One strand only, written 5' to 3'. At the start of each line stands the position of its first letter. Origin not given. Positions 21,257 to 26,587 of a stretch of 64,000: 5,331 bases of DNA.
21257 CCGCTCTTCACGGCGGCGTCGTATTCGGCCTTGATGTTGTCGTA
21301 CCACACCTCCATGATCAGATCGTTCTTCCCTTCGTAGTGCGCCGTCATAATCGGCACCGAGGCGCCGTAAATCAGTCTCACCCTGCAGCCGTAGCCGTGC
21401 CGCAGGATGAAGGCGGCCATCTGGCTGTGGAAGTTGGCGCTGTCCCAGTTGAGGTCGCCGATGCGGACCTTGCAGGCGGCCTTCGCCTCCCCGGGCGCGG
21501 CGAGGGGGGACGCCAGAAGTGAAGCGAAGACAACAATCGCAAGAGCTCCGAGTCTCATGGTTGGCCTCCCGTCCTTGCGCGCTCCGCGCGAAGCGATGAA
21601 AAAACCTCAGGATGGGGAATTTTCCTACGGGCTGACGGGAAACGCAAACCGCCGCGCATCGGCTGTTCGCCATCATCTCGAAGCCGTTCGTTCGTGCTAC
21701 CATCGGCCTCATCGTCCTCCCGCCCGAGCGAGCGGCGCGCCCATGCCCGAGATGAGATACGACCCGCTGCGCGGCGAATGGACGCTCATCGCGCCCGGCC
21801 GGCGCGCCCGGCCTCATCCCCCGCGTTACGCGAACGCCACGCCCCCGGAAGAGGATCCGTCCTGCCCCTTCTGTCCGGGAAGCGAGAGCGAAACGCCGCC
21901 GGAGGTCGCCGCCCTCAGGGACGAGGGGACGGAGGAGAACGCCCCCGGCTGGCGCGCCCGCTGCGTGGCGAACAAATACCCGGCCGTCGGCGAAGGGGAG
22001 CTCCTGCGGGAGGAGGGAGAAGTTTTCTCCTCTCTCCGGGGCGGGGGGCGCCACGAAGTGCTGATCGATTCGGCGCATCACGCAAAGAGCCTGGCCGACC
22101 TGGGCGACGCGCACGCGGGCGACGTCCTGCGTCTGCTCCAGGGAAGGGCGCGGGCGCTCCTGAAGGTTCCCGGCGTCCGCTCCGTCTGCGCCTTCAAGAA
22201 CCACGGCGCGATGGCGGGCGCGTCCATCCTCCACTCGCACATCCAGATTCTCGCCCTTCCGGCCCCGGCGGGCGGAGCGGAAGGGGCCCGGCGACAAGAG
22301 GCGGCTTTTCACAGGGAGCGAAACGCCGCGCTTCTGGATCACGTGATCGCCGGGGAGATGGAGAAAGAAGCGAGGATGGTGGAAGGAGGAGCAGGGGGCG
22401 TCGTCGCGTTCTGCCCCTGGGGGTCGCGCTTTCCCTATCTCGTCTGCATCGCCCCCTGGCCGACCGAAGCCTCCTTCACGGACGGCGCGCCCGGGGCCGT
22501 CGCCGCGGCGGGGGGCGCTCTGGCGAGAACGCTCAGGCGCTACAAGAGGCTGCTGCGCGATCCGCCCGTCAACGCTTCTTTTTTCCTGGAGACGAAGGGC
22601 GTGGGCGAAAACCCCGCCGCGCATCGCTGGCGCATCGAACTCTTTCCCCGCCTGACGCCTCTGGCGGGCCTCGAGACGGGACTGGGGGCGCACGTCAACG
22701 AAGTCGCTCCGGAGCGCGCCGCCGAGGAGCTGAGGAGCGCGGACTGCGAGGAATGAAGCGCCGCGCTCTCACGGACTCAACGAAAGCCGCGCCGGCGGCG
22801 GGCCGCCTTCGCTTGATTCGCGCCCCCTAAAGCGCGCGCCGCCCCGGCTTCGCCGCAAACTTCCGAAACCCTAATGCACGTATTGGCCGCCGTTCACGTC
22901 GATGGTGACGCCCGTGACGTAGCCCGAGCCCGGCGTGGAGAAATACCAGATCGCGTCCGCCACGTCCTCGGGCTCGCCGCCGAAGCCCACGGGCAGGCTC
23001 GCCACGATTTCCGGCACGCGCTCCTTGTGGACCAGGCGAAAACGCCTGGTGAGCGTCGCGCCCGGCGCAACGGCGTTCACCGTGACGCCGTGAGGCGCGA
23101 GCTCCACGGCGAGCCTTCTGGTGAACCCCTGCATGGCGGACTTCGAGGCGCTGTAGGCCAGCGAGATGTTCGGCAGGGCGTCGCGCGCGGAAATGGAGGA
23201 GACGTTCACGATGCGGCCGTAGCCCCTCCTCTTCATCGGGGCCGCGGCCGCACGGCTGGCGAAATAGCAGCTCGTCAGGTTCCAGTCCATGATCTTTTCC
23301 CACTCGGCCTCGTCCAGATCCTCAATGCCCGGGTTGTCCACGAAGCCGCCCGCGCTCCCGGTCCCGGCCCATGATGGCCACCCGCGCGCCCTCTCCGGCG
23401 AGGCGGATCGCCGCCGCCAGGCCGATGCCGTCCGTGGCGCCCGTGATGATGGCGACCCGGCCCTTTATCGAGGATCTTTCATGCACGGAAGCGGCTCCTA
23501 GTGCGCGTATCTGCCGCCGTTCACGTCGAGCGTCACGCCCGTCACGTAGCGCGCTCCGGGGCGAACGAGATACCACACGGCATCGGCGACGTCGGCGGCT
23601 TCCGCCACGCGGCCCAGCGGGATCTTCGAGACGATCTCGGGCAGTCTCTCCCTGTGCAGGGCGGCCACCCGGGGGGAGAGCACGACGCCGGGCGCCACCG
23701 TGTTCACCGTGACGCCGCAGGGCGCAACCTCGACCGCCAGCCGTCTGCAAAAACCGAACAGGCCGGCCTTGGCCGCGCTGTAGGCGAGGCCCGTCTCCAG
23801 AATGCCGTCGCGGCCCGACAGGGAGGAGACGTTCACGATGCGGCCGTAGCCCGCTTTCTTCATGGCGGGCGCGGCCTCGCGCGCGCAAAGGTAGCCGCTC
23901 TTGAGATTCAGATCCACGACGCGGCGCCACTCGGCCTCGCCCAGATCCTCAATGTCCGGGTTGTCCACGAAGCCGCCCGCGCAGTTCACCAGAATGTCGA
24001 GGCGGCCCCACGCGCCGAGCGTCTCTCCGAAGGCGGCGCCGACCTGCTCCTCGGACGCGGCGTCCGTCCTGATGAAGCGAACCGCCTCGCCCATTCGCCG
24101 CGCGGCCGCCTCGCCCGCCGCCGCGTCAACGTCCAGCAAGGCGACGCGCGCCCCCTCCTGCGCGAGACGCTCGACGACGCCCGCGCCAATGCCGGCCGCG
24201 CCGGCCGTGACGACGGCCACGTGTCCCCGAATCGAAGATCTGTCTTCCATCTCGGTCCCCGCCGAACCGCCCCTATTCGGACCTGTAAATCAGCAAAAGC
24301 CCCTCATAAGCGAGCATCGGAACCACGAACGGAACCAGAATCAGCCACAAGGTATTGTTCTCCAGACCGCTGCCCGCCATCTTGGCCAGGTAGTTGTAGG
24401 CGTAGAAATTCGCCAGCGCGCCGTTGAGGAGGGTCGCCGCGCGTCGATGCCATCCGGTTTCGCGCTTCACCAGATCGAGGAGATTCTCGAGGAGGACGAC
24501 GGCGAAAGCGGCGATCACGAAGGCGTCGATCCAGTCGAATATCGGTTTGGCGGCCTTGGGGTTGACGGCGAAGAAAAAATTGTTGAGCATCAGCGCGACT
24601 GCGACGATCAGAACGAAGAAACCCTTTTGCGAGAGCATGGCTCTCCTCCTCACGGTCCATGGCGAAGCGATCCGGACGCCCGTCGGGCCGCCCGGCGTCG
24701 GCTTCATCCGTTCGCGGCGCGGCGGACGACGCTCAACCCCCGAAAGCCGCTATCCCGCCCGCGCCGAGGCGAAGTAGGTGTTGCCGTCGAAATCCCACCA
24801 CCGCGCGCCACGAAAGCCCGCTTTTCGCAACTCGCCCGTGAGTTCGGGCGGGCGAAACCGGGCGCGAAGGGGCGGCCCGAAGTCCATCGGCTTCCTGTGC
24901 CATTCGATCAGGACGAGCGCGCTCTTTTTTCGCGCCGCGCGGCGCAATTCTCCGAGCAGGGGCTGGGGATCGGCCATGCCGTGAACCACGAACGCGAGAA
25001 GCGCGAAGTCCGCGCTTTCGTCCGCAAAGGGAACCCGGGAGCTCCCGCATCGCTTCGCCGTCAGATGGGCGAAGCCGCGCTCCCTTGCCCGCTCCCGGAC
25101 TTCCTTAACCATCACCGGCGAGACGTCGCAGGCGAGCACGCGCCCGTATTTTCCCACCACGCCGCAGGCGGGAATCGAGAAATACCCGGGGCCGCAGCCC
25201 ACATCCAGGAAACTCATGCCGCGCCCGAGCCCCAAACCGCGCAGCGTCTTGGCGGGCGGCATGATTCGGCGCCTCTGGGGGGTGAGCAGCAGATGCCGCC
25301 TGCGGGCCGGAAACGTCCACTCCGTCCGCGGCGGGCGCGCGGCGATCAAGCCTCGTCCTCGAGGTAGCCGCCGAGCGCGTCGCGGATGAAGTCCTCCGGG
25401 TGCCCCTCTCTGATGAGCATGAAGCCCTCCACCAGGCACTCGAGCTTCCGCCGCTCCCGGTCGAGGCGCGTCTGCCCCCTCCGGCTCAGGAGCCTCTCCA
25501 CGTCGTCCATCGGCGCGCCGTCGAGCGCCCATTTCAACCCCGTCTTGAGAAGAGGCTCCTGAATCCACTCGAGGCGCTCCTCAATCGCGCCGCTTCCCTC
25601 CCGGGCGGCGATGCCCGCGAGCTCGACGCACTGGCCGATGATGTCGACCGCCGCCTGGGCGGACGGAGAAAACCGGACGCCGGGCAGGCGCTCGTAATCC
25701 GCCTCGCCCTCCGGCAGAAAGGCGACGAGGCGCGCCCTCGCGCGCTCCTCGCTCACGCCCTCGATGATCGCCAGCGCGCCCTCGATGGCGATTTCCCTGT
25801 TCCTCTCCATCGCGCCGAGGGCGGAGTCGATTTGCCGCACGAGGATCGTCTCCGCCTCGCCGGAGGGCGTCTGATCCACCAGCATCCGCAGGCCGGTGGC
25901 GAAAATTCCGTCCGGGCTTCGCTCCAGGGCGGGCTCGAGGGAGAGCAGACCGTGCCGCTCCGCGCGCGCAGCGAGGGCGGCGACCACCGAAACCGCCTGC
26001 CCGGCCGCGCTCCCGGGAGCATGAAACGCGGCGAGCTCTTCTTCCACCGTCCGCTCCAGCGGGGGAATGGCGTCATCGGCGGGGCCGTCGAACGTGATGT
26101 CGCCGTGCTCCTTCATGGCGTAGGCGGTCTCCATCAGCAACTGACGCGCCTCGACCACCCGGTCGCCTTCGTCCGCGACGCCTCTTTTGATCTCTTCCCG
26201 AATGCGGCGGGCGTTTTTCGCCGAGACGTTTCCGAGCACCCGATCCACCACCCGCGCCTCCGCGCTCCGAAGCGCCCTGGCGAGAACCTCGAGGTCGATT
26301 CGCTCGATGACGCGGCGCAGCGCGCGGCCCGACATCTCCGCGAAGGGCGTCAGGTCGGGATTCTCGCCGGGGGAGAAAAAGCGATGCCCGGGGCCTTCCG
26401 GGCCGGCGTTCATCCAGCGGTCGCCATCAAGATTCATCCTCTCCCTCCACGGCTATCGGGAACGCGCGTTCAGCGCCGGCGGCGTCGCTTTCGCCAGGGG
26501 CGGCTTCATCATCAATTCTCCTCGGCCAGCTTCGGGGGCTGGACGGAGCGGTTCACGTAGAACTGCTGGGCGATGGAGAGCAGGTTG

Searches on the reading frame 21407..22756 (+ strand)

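Call 67: search_protein_families(library=pfam, proteins=[window:21407-22756:+], max_evalue=0.001)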
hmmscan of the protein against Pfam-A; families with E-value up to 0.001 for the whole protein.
window:21407-22756:+ (449 aa): 3 families
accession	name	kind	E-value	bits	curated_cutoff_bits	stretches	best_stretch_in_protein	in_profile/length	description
PF01087.27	GalP_UDP_transf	-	5.9e-13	50.1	22.1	1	114-284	12-180/184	Galactose-1-phosphate uridyl transferase, N-terminal domain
PF16268.10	DUF4921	-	1e-08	35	28.5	0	253-345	217-303/425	Domain of unknown function (DUF4921)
PF16285.10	DUF4931_N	-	2.5e-06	28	24.1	1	216-284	53-121/124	Domain of unknown function (DUF4931) N-terminal domain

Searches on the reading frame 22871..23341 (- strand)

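Call 67: search_protein_families(library=pfam, proteins=[window:22871-23341:-], max_evalue=0.001)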
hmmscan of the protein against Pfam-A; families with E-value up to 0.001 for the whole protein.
window:22871-23341:- (156 aa): 3 families
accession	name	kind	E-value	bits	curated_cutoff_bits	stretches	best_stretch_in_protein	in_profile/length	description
PF13561.12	adh_short_C2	-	1.6e-34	119.9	27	1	6-152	89-234/236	Enoyl-(Acyl carrier protein) reductase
PF00106.31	adh_short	-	7.5e-29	101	26.6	1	6-101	93-187/195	short chain dehydrogenase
PF23441.1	SDR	-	0.00036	20.4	27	1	47-154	149-256/258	SDR-like rossmann domain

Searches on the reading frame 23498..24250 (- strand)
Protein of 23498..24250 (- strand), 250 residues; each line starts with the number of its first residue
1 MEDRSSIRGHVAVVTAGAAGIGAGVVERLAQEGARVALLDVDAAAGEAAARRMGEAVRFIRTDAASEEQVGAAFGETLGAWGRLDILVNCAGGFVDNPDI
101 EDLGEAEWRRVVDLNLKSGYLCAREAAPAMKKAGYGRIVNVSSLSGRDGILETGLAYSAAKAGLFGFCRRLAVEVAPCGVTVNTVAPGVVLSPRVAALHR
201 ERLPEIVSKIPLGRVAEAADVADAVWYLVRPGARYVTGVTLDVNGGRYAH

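Call 67: search_protein_families(library=pfam, proteins=[window:23498-24250:-], max_evalue=0.001)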
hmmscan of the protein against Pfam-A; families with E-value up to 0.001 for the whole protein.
window:23498-24250:- (250 aa): 3 families
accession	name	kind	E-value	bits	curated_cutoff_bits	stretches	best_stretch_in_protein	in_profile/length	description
PF13561.12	adh_short_C2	-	8.4e-57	192.9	27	1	17-246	1-234/236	Enoyl-(Acyl carrier protein) reductase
PF00106.31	adh_short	-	1.1e-48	165.8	26.6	1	11-199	2-191/195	short chain dehydrogenase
PF08659.16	KR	-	1.9e-05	25.1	22.6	1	13-170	4-162/180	KR domain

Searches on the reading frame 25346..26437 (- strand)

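Call 67: search_protein_families(library=pfam, proteins=[window:25346-26437:-], max_evalue=0.001)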
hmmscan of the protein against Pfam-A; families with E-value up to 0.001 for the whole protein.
window:25346-26437:- (363 aa): 1 family
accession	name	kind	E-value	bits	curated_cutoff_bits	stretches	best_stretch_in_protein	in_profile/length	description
PF01706.21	FliG_C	-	2.3e-11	44.4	23.3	1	34-115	26-107/108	FliG C-terminal domain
